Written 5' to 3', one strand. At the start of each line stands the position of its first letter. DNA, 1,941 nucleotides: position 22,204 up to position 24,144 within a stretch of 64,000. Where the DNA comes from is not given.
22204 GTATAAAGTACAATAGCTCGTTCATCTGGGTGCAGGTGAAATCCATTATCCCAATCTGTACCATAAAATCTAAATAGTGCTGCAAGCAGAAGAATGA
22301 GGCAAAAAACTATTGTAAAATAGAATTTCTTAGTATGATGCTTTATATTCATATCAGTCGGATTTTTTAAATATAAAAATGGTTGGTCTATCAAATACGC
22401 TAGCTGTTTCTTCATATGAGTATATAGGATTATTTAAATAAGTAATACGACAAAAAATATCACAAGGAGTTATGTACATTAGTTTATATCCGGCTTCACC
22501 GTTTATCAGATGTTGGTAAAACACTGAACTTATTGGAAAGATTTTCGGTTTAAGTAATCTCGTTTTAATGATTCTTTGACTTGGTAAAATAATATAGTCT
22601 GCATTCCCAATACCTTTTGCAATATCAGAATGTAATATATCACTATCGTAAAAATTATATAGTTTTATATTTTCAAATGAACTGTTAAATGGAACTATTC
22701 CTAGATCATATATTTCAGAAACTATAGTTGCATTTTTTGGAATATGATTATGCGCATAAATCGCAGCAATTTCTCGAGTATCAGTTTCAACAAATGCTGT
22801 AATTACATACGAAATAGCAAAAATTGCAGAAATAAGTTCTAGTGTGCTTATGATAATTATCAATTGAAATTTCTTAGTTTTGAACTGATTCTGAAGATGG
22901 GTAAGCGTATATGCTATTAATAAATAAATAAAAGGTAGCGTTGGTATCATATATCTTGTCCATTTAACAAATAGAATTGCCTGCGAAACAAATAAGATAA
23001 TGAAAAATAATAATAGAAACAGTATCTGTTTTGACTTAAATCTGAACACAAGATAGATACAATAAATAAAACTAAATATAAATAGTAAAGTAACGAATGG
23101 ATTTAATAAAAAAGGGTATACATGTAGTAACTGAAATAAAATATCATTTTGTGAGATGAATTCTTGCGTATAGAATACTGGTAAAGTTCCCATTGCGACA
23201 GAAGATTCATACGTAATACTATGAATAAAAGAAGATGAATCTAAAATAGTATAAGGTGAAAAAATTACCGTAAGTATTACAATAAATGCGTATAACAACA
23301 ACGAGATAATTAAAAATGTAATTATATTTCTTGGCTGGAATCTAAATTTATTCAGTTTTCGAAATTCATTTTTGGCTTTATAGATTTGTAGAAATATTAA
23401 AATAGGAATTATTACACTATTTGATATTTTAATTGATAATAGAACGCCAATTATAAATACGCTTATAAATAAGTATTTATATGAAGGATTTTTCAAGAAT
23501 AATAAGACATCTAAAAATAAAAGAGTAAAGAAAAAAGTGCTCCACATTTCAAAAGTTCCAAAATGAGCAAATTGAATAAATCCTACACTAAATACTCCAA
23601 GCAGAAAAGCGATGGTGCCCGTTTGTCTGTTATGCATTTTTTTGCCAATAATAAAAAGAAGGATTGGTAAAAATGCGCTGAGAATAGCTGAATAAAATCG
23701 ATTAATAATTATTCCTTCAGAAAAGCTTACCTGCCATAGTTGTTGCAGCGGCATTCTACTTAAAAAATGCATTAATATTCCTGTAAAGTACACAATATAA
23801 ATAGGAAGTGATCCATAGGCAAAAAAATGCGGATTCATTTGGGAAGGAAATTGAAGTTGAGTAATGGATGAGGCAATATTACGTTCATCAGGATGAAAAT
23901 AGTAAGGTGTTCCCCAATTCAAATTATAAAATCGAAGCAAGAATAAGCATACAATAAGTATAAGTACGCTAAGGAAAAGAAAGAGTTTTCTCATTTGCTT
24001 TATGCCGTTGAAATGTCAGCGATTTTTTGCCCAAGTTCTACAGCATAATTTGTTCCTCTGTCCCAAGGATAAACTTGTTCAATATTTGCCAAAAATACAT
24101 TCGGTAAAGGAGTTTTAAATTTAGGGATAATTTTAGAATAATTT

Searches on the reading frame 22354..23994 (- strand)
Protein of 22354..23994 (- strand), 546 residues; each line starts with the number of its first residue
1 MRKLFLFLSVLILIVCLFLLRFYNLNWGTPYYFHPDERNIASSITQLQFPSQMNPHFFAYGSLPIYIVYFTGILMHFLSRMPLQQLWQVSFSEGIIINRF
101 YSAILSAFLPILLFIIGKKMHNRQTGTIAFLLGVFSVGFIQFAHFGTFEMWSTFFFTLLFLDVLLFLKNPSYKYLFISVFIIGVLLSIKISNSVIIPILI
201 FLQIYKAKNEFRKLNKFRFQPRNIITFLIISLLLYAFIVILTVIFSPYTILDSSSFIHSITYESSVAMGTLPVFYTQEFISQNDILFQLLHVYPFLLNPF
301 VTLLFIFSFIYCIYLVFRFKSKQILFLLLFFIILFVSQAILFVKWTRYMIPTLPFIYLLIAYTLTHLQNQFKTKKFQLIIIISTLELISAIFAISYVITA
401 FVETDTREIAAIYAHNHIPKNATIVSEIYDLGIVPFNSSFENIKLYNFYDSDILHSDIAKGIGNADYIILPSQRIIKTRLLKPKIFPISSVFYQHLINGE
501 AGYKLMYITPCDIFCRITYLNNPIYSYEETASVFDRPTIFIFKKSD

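Call 9: search_protein_families(library=pfam, proteins=[window:22354-23994:-], max_evalue=0.001)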
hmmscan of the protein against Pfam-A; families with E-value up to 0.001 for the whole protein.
window:22354-23994:- (546 aa): 0 families

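Call 36: search_protein_families(library=ncbifam, proteins=[window:22354-23994:-], max_evalue=0.001)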
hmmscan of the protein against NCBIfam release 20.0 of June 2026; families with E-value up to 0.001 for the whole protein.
window:22354-23994:- (546 aa): 0 families

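Call 118: search_protein_families(library=pfam, proteins=[window:22354-23994:-], max_evalue=10)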
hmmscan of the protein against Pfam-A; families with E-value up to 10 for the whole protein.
window:22354-23994:- (546 aa): 1 family
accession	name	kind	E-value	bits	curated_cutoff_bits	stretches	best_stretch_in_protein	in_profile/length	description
PF13231.12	PMT_2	-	0.0039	17.9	26.1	1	98-211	24-138/160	Dolichyl-phosphate-mannose-protein mannosyltransferase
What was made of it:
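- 22354..23994 (-): 546-aa polytopic membrane protein, probable GT-C. Weak PMT_2 match, E 0.004 (call 118).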
